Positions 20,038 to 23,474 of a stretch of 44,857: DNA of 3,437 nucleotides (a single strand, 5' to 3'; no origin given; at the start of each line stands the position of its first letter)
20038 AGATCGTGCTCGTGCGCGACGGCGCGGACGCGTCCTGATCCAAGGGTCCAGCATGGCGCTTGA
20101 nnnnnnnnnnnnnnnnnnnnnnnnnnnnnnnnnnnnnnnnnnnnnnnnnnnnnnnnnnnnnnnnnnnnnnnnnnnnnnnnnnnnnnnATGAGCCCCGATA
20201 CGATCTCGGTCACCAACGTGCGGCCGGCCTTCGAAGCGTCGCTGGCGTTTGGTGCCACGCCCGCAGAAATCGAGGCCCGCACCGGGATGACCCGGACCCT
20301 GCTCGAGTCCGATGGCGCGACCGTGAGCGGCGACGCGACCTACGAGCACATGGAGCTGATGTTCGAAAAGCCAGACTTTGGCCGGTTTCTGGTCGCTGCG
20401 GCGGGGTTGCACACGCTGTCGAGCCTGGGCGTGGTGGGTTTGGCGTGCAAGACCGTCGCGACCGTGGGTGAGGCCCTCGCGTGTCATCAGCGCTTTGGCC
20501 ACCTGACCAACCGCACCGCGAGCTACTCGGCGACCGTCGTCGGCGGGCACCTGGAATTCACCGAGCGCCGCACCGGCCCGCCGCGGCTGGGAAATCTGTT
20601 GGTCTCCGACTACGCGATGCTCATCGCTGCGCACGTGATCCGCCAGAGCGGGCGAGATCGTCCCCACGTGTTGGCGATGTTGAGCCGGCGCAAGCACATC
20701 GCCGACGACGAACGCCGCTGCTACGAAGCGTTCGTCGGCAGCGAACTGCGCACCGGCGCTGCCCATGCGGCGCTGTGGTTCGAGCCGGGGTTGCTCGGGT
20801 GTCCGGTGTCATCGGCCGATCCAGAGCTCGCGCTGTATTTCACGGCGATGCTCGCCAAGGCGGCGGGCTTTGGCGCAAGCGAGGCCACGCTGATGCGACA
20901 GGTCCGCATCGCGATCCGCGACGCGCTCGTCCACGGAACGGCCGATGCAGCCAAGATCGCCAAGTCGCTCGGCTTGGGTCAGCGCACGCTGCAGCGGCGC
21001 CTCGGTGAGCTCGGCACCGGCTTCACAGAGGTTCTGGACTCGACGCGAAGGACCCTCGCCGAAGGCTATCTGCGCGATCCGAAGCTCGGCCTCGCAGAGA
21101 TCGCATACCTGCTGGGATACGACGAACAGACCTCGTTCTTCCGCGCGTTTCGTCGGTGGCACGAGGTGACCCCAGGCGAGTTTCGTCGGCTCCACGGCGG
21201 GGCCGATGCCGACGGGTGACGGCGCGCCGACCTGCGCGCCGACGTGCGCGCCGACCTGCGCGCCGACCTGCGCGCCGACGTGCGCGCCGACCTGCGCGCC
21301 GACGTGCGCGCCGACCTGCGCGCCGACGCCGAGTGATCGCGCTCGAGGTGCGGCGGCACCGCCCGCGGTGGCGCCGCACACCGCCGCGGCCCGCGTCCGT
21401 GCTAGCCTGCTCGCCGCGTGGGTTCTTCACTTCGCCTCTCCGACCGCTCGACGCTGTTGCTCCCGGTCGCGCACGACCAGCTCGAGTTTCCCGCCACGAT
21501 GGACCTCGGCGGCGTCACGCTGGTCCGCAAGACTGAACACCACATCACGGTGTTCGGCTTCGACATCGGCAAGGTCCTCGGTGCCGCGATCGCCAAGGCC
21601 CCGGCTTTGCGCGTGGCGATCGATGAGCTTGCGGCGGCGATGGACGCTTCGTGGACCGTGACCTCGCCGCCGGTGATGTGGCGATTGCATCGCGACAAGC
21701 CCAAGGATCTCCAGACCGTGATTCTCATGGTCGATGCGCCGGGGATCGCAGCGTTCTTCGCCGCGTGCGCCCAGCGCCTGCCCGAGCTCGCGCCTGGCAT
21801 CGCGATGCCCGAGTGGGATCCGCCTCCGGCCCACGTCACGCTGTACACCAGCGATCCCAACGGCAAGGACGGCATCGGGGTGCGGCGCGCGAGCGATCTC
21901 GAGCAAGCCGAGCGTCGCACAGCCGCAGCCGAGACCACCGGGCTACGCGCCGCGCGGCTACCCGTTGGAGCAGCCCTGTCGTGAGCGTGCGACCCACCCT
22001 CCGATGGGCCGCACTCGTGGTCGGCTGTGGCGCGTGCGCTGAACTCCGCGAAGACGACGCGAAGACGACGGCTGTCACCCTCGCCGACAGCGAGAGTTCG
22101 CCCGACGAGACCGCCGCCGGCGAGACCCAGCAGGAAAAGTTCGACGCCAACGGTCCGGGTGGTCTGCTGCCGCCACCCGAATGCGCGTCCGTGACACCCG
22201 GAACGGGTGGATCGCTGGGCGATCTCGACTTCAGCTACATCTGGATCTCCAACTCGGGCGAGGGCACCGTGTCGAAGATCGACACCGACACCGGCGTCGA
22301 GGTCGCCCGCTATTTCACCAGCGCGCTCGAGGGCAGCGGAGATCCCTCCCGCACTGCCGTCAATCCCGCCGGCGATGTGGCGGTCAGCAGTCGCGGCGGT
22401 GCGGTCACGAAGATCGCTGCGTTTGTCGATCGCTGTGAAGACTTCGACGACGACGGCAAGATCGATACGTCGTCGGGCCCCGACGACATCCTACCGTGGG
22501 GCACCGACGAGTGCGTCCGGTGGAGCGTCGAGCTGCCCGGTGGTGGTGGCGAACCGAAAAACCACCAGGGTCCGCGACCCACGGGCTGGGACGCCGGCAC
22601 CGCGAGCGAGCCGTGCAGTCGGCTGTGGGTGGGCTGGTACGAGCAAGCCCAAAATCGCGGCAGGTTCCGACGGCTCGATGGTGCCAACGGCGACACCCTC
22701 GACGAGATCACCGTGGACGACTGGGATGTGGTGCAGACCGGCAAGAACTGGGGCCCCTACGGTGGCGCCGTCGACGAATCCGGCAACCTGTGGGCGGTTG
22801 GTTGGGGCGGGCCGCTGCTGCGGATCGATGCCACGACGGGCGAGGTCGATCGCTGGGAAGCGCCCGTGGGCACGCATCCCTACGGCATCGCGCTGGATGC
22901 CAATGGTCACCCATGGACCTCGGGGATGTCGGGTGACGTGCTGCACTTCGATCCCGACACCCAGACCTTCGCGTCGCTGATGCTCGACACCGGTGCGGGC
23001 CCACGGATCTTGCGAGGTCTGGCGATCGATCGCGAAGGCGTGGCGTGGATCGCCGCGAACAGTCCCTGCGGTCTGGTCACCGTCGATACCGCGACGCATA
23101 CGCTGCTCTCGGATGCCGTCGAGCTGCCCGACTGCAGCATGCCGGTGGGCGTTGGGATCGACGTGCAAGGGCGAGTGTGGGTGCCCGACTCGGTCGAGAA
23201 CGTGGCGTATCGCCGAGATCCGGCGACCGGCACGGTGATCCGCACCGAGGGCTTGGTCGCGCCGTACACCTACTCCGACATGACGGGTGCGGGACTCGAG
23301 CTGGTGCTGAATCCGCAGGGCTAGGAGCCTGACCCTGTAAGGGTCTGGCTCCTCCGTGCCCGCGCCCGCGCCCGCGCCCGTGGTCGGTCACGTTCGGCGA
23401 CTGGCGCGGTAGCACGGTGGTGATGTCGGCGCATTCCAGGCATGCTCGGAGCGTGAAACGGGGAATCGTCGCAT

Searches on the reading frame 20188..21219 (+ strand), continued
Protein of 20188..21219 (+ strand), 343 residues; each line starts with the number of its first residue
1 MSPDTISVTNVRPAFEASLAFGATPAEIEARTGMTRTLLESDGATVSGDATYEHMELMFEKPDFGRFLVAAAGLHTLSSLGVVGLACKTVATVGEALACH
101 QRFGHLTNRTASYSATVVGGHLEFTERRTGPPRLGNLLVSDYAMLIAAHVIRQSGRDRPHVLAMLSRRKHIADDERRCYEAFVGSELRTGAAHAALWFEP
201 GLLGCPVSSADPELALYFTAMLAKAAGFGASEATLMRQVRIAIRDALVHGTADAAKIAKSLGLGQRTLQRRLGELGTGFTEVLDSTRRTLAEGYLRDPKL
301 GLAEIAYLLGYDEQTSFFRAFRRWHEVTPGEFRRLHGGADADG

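Call 53: find_encoding_contigs(protein=P0027, flank=2500, max_places=1)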
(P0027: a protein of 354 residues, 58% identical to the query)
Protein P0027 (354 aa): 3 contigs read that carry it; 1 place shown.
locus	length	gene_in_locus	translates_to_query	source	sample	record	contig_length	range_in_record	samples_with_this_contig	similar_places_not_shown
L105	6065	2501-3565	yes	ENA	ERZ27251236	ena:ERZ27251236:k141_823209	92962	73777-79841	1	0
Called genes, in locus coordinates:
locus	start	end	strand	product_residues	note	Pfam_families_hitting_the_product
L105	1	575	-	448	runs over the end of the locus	PF00691:OmpA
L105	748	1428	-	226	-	-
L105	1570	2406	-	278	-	-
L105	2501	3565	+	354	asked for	PF12625:Arabinose_bd, PF00165:HTH_AraC (faint), PF12833:HTH_18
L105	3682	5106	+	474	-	PF00106:adh_short (weak), PF13561:adh_short_C2 (weak)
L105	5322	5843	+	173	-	PF00440:TetR_N, PF16859:TetR_C_11 (weak)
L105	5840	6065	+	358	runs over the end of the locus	PF25919:BSH_CusB (faint), PF25917:BSH_RND (faint), PF25973:BSH_CzcB (faint), PF25944:Beta-barrel_RND (weak), PF25954:Beta-barrel_RND_2, PF25989:YknX_C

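Call 54: find_encoding_contigs(protein=P0016, flank=2500, max_places=1)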
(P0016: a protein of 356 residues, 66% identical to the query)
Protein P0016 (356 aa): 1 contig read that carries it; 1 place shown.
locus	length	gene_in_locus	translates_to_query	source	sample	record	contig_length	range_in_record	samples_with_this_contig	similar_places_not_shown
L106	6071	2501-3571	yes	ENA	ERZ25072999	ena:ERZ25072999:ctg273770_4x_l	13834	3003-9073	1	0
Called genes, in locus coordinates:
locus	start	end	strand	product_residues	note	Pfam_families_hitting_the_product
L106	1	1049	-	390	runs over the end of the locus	-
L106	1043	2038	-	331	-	-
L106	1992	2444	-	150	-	-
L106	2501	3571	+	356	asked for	PF12625:Arabinose_bd, PF00165:HTH_AraC (faint), PF12833:HTH_18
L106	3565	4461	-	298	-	PF00126:HTH_1, PF12840:HTH_20 (weak), PF13556:HTH_30 (weak), PF25213:HVO_A0261_N (faint), PF03466:LysR_substrate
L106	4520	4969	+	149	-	PF10604:Polyketide_cyc2, PF03364:Polyketide_cyc (weak)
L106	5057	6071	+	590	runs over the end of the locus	PF07624:PSD2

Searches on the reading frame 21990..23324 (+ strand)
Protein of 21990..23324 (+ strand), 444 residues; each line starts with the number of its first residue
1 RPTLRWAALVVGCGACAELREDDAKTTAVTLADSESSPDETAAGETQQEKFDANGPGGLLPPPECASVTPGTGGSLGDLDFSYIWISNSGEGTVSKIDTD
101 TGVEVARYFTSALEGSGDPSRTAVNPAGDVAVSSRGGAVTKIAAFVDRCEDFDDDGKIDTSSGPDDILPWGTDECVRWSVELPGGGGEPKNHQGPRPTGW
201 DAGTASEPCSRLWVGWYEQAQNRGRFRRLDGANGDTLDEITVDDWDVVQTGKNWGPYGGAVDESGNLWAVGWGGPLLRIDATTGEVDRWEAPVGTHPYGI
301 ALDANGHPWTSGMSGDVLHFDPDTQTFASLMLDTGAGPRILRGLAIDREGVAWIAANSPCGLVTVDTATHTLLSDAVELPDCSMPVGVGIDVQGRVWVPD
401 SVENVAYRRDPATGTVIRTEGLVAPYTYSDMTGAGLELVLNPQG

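Call 11: search_protein_families(library=pfam, proteins=[window:21990-23324:+])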
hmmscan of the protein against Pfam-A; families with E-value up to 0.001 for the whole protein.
window:21990-23324:+ (444 aa): 3 families
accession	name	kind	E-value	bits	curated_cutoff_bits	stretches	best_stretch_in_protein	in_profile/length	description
PF08450.18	SGL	-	5.4e-05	23.3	26.3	0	252-293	181-224/246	SMP-30/Gluconolactonase/LRE-like region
PF24684.1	Vgb_lyase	-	0.00023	20.5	50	0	278-402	80-200/290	Virginiamycin B lyase family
PF21959.2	DUF6923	-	0.00061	20.1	27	0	263-302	140-181/234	Repeat of unknown function (DUF6923)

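Call 45: search_protein_families(library=ncbifam, proteins=[window:21990-23324:+], max_evalue=0.01)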
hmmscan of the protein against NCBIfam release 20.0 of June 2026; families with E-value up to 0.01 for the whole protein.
window:21990-23324:+ (444 aa): 0 families
